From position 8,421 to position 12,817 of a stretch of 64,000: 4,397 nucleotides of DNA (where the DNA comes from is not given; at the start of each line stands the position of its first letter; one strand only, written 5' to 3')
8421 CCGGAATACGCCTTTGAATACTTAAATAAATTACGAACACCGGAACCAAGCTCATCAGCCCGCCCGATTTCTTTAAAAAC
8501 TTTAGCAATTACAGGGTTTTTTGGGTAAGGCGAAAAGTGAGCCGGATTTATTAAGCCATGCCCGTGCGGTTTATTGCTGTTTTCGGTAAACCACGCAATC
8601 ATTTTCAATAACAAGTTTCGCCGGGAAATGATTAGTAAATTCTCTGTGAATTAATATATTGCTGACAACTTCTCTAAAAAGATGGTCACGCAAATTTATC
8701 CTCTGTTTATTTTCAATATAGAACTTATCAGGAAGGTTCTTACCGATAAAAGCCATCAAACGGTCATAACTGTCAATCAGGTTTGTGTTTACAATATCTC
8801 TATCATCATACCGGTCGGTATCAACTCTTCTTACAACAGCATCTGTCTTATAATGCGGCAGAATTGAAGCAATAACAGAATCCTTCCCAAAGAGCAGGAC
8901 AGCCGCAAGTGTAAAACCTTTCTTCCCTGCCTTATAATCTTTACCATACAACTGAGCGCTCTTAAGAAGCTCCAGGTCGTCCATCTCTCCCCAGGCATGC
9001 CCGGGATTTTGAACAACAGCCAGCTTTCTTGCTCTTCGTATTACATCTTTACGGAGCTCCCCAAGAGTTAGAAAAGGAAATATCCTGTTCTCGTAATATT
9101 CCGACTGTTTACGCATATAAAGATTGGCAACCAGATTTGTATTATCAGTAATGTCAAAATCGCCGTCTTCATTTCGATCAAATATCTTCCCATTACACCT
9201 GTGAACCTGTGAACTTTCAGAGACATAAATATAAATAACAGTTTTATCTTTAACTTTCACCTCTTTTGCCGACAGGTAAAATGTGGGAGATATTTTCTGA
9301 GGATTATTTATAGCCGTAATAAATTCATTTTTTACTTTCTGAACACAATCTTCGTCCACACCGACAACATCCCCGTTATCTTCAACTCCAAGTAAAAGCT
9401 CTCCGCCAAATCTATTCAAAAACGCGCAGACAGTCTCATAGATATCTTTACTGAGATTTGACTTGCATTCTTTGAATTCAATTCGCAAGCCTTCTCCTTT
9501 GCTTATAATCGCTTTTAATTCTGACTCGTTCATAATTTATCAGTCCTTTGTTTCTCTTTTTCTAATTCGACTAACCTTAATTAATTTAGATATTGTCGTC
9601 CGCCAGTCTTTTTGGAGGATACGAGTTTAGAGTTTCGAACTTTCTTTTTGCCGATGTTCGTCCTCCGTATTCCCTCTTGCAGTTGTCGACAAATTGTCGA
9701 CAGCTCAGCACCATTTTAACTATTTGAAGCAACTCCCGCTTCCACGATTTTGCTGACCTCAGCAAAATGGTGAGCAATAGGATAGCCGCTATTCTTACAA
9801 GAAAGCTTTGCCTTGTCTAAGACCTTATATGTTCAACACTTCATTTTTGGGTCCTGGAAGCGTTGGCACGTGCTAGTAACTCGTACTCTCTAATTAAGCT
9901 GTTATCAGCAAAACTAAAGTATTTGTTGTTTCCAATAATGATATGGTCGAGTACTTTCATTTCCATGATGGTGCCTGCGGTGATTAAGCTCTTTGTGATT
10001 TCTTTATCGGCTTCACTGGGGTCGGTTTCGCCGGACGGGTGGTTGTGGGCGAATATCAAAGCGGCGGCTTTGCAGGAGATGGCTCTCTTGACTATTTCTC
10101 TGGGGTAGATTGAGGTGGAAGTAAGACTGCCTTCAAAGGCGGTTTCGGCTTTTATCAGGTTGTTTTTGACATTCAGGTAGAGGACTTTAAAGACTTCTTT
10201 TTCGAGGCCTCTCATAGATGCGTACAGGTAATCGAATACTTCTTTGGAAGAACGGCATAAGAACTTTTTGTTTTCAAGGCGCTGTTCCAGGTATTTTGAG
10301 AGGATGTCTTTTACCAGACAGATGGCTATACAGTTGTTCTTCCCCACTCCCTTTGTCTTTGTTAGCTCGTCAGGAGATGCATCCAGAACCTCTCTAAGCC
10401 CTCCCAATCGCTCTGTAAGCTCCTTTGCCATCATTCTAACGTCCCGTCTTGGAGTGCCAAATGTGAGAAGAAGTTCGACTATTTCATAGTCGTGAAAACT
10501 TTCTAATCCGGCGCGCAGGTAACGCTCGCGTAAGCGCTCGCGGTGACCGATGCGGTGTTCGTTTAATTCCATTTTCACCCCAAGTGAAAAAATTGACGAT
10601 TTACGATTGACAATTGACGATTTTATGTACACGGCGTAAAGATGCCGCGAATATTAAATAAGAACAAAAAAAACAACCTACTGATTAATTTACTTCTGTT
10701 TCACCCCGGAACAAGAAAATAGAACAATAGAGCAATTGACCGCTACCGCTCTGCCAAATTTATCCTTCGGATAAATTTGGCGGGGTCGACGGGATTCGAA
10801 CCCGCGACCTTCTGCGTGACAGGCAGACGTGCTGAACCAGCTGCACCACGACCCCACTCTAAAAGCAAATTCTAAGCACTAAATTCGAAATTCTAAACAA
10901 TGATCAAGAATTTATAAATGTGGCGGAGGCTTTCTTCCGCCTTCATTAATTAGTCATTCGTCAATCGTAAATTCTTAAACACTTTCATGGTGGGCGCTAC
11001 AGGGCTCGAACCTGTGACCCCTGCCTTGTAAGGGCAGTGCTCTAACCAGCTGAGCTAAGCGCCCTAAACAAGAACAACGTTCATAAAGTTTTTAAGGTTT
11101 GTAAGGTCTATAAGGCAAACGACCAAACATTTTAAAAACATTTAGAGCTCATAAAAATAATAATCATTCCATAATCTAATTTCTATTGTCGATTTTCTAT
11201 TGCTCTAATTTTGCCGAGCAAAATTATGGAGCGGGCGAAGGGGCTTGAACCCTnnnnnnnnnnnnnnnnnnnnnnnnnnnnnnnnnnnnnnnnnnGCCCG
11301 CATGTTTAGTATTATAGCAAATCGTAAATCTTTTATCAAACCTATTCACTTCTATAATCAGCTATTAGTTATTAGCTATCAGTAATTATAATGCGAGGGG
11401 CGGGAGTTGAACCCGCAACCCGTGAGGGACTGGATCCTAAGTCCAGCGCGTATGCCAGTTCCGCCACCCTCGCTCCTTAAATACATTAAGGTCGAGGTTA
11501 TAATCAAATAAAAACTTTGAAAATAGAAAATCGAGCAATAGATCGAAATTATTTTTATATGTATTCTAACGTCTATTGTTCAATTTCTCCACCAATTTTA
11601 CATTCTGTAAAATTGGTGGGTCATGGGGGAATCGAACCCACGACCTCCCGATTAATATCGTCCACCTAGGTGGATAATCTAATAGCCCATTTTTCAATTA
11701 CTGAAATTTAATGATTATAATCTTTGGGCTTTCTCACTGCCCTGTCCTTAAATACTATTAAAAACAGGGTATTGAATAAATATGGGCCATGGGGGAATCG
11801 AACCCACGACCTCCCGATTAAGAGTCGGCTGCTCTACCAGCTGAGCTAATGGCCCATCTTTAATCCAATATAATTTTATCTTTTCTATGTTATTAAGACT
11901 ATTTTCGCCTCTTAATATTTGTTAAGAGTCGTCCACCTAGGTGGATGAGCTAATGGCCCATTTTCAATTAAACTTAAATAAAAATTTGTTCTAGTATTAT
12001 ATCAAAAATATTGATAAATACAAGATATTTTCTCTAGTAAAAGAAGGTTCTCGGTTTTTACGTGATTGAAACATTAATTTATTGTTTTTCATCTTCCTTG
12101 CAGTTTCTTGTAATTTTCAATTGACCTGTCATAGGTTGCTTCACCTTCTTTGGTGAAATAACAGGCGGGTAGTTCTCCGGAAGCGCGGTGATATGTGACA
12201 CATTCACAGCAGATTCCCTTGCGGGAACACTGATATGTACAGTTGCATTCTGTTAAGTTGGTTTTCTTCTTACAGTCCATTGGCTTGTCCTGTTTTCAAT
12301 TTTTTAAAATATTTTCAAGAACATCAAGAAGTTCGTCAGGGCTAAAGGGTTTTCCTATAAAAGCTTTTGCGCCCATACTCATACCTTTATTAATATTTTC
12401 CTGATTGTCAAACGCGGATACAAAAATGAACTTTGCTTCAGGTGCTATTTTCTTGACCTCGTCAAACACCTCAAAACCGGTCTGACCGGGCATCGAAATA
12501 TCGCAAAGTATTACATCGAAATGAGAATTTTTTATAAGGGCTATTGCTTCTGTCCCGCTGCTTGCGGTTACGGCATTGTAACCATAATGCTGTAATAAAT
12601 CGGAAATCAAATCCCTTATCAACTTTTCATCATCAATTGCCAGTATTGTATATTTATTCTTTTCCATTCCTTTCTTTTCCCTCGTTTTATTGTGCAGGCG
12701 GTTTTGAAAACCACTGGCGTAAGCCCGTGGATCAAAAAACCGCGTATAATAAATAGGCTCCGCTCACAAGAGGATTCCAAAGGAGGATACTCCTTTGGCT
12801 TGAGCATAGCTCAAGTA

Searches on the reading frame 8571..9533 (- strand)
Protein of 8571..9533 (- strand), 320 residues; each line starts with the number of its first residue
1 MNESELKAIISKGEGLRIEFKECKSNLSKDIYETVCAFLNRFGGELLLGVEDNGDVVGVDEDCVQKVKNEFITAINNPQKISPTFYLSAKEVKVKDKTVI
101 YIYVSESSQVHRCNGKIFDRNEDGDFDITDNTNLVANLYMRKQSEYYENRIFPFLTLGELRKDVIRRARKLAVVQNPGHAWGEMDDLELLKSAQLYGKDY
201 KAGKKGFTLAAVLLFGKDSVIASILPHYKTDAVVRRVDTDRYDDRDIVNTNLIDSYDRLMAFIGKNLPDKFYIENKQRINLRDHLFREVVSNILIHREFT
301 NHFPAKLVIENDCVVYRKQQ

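Call 10: search_protein_families(library=pfam, proteins=[window:8571-9533:-], max_evalue=0.01)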
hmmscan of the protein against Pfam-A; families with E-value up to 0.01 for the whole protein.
window:8571-9533:- (320 aa): 1 family
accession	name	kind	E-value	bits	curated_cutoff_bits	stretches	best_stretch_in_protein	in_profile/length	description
PF04326.19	SLFN_AlbA_2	-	3.6e-20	73.1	25.3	1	14-125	1-114/118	Schlafen, AlbA_2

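Call 72: find_encoding_contigs(protein=window:8571-9533:-, flank=6000, max_places=10)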
Protein window:8571-9533:- (320 aa): 20 contigs read that carry it; 10 places shown.
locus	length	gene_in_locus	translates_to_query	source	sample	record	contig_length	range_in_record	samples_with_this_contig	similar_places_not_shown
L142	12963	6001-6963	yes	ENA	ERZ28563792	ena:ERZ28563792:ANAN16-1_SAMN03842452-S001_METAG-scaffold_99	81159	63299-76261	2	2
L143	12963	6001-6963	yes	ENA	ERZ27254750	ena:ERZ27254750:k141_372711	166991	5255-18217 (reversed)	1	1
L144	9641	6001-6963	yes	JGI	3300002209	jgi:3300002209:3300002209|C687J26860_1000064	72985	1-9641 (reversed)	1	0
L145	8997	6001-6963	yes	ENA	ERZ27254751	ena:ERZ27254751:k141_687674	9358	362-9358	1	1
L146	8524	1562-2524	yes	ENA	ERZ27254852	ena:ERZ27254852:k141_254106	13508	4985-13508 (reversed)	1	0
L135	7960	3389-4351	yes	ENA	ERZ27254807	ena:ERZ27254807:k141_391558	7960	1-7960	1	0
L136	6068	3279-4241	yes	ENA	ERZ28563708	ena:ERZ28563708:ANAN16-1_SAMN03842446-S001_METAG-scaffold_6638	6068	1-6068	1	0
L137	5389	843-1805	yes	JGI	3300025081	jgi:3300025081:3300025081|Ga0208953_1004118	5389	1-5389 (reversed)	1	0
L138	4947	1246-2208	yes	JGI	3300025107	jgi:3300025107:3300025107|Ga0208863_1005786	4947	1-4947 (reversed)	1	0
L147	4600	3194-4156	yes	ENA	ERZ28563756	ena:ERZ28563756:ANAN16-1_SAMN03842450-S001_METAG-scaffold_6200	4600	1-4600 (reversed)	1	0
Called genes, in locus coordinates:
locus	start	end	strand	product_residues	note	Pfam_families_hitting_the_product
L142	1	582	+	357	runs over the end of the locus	PF03462:PCRF, PF00472:RF-1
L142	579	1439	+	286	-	PF17827:PrmC_N, PF02384:N6_Mtase (weak), PF03602:Cons_hypoth95, PF05175:MTS, PF06325:PrmA (weak), PF01170:UPF0020, PF13649:Methyltransf_25, PF13847:Methyltransf_31, +3 more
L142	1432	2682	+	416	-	PF00275:EPSP_synthase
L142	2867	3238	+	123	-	PF00072:Response_reg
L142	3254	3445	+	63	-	PF20095:DUF6485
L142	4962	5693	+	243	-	PF20582:UPF0758_N, PF04002:RadC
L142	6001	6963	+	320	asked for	PF04326:SLFN_AlbA_2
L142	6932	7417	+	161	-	PF21247:Fic-like_C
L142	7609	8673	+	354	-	PF13310:Virulence_RhuM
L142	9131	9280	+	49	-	-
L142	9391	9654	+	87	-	-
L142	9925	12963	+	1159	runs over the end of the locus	PF13091:PLDc_2, PF00176:SNF2-rel_dom (weak), PF04851:ResIII (faint), PF00270:DEAD (weak), PF00271:Helicase_C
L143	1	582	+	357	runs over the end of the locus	PF03462:PCRF, PF00472:RF-1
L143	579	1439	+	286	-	PF17827:PrmC_N, PF02384:N6_Mtase (weak), PF03602:Cons_hypoth95, PF05175:MTS, PF06325:PrmA (weak), PF01170:UPF0020, PF13649:Methyltransf_25, PF13847:Methyltransf_31, +3 more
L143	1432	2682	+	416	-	PF00275:EPSP_synthase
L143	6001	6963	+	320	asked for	PF04326:SLFN_AlbA_2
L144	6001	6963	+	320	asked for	PF04326:SLFN_AlbA_2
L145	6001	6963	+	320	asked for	PF04326:SLFN_AlbA_2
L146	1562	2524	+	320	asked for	PF04326:SLFN_AlbA_2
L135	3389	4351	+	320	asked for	PF04326:SLFN_AlbA_2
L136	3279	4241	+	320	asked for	PF04326:SLFN_AlbA_2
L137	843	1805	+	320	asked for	PF04326:SLFN_AlbA_2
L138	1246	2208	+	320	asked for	PF04326:SLFN_AlbA_2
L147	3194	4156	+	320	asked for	PF04326:SLFN_AlbA_2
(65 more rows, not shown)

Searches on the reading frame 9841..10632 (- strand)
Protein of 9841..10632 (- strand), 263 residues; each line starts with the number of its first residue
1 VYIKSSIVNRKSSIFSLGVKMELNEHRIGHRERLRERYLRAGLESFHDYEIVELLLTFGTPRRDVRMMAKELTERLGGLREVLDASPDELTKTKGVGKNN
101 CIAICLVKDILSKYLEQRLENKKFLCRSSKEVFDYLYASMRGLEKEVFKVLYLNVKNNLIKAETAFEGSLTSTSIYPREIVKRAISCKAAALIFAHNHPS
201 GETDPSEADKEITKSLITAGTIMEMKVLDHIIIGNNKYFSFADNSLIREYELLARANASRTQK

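Call 10: search_protein_families(library=pfam, proteins=[window:9841-10632:-], max_evalue=0.01)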
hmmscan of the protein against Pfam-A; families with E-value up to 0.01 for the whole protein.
window:9841-10632:- (263 aa): 2 families
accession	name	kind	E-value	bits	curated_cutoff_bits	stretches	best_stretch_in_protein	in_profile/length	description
PF04002.20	RadC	-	1.5e-44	151.3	22.1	1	127-244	2-119/121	RadC-like JAB domain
PF20582.4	UPF0758_N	-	8.7e-12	45.4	27.1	1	30-99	6-74/77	UPF0758 N-terminal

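Call 47: find_encoding_contigs(protein=window:9841-10632:-, flank=10000, max_places=10)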
Protein window:9841-10632:- (263 aa): no gene with exactly this product is on record in the collection.

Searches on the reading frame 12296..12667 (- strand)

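Call 10: search_protein_families(library=pfam, proteins=[window:12296-12667:-], max_evalue=0.01)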
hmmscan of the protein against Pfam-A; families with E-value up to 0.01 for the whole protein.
window:12296-12667:- (123 aa): 1 family
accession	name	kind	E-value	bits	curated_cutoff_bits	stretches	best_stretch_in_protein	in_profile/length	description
PF00072.30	Response_reg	-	4.1e-29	101.4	30.2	1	8-117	1-110/111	Response regulator receiver domain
